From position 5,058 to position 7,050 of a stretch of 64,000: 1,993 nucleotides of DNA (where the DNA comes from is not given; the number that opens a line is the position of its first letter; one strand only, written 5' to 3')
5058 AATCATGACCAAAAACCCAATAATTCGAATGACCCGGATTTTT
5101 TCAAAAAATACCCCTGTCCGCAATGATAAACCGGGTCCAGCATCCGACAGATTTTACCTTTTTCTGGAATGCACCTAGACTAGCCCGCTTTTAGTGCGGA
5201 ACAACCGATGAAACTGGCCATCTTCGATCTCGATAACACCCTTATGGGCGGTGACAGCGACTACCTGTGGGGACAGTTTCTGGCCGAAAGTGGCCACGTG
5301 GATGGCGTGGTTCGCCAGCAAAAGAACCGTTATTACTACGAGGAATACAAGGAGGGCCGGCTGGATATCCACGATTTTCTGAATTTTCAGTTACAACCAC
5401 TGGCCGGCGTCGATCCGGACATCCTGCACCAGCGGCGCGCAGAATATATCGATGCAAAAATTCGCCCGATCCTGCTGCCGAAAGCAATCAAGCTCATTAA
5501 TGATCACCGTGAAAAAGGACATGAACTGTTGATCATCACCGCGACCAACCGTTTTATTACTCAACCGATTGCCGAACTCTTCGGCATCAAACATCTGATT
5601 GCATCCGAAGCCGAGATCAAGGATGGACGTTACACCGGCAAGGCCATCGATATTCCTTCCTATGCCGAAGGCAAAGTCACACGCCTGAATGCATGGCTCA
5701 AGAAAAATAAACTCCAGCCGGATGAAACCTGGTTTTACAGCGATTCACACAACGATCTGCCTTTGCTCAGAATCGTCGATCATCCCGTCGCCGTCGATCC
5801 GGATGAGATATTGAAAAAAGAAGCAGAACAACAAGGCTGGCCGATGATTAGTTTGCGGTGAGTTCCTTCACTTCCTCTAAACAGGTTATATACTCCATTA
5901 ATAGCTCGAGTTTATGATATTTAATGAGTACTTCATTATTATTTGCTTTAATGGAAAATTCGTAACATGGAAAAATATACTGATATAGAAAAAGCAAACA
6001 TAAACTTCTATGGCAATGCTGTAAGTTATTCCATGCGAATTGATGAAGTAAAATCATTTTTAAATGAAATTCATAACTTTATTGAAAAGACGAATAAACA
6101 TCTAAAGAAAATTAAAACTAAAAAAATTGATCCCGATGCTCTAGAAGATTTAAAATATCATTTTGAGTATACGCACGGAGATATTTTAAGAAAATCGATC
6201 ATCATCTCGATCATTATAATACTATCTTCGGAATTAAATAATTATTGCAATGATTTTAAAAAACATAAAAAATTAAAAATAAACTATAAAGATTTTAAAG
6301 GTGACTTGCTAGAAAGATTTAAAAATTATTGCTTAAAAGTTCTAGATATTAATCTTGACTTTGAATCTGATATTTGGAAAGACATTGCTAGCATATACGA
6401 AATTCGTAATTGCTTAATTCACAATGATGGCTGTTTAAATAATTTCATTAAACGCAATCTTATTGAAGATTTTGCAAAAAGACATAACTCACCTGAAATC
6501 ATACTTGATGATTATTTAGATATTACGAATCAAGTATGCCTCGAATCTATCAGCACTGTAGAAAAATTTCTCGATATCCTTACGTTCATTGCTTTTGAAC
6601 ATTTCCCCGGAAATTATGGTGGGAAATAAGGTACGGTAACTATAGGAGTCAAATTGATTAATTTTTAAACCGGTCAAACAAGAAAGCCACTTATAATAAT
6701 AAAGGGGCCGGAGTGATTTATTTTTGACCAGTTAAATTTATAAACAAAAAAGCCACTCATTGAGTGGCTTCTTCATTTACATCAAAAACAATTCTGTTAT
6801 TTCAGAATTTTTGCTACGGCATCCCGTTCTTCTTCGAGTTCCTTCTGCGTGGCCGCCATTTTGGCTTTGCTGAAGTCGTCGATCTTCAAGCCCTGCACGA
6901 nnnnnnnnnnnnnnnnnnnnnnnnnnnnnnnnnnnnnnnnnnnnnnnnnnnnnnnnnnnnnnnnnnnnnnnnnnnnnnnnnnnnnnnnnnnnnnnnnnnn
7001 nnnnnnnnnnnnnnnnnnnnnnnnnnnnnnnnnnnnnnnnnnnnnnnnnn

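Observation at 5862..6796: AT-rich single-gene islet encoding an R-x4-H (HEPN-like) protein between a HAD hydrolase gene and mdh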

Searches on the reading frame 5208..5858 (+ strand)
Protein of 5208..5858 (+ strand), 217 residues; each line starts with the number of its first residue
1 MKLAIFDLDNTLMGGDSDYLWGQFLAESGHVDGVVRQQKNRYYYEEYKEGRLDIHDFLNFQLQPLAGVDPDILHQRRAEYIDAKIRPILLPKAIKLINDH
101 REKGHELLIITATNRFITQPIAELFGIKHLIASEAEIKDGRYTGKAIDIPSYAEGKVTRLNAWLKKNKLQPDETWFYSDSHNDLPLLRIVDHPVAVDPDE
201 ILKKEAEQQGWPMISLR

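Call 4: search_protein_families(library=pfam, proteins=[window:5208-5858:+], max_evalue=10)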
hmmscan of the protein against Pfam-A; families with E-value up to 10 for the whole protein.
window:5208-5858:+ (217 aa): 6 families
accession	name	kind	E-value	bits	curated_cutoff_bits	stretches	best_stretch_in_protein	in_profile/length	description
PF12710.13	HAD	-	3.5e-39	135.6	27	1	4-188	1-189/189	haloacid dehalogenase-like hydrolase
PF00702.32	Hydrolase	-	5.3e-14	53.5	26.4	1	1-188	1-188/191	haloacid dehalogenase-like hydrolase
PF08282.18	Hydrolase_3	-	2.3e-05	24.7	20.9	1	144-197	176-229/255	haloacid dehalogenase-like hydrolase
PF13419.12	HAD_2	-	0.00029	21.4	23.8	1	5-131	2-122/178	Haloacid dehalogenase-like hydrolase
PF05116.19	S6PP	-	0.038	14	20.3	1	144-196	154-206/247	Sucrose-6F-phosphate phosphohydrolase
PF06888.18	Put_Phosphatase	-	0.082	12.7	27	1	3-128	2-113/234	Putative Phosphatase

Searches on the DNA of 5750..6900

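Call 44: search_rna_families(source=window, start=5750, end=6900, threshold=evalue, max_evalue=1)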
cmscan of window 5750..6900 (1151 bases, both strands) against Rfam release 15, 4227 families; matches with E-value up to 1: 3.
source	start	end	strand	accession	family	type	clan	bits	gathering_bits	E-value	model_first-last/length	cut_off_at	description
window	6746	6843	-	RF01770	rimP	Cis-reg; leader;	-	22.1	47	0.71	1-102/102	no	Gammaprotebacteria rimP leader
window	6739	6827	-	RF01409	STnc250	Gene; sRNA;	-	18.6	42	0.8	1-94/94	no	STnc250 Hfq binding RNA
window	6747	6773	+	RF03957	mir-5856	Gene; miRNA;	-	18.5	90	0.89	1-70/70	no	mir-5856 microRNA precursor family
